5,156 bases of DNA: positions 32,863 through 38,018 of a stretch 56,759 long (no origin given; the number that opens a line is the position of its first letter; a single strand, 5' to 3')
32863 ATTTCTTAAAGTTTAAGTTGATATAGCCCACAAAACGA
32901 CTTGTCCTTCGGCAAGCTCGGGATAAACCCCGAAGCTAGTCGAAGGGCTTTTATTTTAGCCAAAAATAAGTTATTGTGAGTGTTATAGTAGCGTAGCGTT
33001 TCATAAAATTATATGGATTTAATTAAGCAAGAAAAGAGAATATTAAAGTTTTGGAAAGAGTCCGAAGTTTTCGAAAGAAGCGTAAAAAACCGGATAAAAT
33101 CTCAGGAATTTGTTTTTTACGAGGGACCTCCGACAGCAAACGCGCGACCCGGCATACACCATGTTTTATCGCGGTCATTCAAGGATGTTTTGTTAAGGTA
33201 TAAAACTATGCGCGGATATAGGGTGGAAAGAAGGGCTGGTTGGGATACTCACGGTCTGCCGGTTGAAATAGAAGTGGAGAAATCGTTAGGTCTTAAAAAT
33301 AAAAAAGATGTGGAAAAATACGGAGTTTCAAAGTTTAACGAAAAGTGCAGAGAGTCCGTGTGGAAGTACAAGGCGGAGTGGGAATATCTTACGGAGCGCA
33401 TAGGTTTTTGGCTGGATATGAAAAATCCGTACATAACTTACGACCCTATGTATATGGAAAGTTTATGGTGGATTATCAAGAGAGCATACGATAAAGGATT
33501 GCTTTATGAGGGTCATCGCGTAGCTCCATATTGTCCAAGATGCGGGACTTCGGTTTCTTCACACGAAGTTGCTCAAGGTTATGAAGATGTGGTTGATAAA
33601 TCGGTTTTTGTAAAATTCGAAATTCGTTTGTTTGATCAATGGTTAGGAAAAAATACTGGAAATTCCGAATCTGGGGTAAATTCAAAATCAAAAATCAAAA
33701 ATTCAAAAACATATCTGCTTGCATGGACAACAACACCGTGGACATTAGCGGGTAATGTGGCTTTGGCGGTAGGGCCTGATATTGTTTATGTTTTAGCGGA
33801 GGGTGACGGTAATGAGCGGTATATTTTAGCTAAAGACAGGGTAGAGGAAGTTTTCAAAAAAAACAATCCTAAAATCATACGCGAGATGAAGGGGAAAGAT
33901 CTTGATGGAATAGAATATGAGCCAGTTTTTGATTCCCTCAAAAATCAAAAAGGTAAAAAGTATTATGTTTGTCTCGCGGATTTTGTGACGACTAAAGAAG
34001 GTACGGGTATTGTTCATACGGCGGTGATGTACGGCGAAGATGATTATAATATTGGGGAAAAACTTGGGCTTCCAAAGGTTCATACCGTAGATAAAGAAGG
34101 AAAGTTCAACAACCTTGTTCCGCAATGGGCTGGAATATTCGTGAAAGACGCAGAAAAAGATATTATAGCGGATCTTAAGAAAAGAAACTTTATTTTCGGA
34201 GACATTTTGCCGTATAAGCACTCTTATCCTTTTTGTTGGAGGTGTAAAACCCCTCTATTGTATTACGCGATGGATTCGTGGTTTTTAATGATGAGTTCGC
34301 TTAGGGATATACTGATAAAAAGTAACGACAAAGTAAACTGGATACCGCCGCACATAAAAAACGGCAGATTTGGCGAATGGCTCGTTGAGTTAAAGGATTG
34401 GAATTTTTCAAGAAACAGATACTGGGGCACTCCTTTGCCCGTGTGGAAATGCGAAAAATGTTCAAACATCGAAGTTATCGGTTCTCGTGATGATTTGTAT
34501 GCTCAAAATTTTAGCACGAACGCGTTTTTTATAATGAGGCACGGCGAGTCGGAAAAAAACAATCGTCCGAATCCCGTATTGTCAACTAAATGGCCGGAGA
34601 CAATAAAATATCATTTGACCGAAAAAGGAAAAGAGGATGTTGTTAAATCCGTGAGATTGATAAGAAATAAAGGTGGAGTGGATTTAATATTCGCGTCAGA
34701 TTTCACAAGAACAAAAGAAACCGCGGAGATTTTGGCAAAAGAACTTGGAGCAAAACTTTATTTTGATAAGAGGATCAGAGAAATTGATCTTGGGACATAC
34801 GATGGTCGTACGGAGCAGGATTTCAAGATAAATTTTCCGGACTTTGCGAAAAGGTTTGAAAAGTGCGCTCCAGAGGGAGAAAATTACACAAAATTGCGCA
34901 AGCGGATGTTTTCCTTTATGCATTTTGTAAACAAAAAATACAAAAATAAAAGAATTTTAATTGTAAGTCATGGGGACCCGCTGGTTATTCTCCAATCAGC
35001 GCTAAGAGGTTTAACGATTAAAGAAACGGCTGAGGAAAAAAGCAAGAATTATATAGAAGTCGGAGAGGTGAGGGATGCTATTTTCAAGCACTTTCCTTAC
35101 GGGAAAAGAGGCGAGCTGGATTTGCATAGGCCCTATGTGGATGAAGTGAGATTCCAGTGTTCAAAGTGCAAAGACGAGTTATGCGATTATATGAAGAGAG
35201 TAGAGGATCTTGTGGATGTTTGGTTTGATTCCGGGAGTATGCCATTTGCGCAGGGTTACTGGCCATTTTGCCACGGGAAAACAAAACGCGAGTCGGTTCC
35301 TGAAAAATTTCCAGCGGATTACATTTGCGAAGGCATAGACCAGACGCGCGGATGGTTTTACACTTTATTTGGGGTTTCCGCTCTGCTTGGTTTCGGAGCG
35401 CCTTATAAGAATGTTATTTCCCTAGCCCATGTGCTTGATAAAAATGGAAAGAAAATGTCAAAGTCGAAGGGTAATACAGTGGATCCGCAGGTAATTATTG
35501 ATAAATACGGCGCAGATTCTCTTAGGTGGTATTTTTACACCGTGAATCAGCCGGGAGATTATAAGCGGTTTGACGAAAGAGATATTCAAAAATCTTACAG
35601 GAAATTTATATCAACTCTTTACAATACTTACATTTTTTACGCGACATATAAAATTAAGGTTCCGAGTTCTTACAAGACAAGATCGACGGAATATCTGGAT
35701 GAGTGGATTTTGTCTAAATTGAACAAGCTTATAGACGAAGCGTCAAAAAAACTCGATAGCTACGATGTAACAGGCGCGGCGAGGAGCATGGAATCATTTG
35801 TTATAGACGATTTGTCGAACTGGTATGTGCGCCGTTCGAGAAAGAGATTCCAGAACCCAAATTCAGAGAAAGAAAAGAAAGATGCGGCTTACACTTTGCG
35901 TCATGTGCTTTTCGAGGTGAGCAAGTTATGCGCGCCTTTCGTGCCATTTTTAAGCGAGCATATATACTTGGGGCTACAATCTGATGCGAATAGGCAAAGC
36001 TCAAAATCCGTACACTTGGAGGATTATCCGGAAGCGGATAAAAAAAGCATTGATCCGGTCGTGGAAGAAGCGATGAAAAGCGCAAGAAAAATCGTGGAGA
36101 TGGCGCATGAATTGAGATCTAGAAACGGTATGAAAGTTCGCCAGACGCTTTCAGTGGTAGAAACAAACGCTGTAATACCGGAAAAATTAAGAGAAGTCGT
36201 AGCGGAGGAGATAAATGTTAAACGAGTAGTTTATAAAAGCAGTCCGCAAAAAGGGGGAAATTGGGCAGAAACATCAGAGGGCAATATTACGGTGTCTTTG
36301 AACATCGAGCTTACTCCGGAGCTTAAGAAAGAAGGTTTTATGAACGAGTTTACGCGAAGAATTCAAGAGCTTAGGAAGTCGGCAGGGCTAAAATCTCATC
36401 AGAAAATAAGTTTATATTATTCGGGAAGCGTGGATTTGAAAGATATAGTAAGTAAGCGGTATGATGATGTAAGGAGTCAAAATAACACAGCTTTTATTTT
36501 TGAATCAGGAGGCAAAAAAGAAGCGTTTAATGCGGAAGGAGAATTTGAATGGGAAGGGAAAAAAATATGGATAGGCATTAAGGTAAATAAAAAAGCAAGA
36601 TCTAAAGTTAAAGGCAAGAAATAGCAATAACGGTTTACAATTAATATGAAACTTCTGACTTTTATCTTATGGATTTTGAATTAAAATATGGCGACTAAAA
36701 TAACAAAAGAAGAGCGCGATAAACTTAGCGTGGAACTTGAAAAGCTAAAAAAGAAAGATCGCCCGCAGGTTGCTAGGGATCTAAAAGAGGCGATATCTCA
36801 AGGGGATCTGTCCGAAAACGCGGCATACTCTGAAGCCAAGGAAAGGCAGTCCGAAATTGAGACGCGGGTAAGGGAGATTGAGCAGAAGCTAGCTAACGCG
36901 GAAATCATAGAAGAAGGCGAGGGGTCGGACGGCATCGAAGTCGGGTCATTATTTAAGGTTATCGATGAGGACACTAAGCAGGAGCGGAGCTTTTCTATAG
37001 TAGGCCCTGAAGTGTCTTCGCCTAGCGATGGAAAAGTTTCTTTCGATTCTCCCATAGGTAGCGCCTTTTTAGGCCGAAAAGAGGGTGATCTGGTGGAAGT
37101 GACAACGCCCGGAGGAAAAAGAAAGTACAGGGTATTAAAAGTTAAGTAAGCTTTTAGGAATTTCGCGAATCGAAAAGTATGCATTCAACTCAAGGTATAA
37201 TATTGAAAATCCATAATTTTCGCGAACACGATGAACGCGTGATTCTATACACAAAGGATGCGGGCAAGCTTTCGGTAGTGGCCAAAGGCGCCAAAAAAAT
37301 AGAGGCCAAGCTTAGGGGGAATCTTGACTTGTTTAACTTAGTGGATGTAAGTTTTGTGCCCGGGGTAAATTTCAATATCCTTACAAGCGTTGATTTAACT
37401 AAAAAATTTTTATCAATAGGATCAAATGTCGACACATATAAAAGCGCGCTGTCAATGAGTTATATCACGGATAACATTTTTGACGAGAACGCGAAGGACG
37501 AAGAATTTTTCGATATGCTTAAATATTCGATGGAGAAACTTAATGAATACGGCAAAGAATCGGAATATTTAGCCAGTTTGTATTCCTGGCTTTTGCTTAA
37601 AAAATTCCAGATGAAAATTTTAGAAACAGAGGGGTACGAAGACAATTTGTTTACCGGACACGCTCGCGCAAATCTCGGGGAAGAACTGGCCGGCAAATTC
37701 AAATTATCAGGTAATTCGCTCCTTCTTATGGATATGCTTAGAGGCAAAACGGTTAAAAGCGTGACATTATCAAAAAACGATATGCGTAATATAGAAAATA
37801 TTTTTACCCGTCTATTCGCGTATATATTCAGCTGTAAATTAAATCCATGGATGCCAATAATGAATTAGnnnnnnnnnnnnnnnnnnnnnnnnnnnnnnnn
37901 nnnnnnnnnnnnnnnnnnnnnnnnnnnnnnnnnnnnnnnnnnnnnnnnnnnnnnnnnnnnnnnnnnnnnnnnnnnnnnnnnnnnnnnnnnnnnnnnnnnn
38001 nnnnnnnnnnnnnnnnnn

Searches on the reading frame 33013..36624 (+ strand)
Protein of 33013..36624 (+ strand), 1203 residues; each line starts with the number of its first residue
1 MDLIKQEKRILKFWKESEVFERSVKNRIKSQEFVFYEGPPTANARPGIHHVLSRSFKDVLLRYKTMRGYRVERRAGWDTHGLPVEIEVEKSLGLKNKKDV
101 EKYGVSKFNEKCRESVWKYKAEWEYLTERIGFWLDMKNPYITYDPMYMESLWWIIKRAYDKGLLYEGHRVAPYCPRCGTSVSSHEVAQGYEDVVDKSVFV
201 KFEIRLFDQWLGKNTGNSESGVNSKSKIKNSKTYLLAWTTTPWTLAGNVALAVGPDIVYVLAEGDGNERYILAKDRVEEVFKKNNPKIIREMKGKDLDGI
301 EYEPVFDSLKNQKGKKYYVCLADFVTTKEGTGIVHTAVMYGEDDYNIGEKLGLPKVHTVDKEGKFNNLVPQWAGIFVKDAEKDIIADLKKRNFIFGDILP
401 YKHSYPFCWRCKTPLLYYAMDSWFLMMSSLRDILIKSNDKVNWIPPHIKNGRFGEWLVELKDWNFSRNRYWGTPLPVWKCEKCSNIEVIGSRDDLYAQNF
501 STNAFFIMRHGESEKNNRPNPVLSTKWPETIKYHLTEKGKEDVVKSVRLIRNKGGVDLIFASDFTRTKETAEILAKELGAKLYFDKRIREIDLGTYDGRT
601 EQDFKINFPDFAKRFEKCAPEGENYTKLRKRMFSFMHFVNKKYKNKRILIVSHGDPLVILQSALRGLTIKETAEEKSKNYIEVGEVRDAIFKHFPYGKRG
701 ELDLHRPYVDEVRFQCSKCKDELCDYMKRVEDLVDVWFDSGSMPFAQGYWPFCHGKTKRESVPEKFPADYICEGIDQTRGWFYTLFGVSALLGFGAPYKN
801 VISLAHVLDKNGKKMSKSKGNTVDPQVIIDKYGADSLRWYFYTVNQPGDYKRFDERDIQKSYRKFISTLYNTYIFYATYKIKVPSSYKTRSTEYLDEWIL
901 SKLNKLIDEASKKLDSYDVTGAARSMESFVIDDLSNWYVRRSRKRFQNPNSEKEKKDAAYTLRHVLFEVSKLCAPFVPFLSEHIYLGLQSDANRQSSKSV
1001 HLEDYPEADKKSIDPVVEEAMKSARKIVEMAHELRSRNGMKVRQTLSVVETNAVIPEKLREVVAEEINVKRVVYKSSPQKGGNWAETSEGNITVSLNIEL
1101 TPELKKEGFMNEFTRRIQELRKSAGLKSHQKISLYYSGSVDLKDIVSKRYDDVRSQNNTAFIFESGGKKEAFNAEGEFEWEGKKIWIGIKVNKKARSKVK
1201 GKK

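Call 8: search_protein_families(library=pfam, proteins=[window:33013-36624:+], max_evalue=0.00001)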
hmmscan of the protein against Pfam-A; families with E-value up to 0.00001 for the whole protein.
window:33013-36624:+ (1203 aa): 6 families
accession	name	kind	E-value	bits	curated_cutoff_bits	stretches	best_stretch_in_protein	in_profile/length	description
PF00133.28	tRNA-synt_1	-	2.7e-113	379.3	22.7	2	10-501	2-269/414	tRNA synthetases class I (I, L, M and V)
PF08264.19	Anticodon_1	-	1.8e-35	122.4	25.1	1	896-1049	1-147/148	Anticodon-binding domain of tRNA ligase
PF00300.27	His_Phos_1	-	2.7e-28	99.4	21.7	1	506-672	2-166/194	Histidine phosphatase superfamily (branch 1)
PF09334.17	tRNA-synt_1g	-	2.5e-17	63.2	20.1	1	782-862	295-375/391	tRNA synthetases class I (M)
PF19302.4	DUF5915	-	1.4e-15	57.8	27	1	1026-1160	41-168/195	Domain of unknown function (DUF5915)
PF01921.24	tRNA-synt_1f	-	2.3e-06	27.2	27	1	790-868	260-335/360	tRNA synthetases class I (K)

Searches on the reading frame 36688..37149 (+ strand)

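Call 78: search_protein_families(library=pfam, proteins=[window:36688-37149:+], max_evalue=0.0001)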
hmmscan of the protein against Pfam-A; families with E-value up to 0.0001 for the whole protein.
window:36688-37149:+ (153 aa): 2 families
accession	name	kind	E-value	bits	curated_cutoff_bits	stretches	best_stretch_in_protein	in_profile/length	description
PF03449.20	GreA_GreB_N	-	8.4e-24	84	24.5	1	4-73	2-71/71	Transcription elongation factor, N-terminal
PF01272.25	GreA_GreB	-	1.2e-21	76.9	26.9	1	81-153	4-76/77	Transcription elongation factor, GreA/GreB, C-term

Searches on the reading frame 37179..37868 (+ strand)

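Call 78: search_protein_families(library=pfam, proteins=[window:37179-37868:+], max_evalue=0.0001)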
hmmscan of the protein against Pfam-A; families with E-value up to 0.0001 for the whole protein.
window:37179-37868:+ (229 aa): 1 family
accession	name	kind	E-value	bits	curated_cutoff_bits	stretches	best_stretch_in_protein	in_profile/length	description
PF11967.14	RecO_N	-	5.8e-15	55.5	27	1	2-76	4-79/80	Recombination protein O N terminal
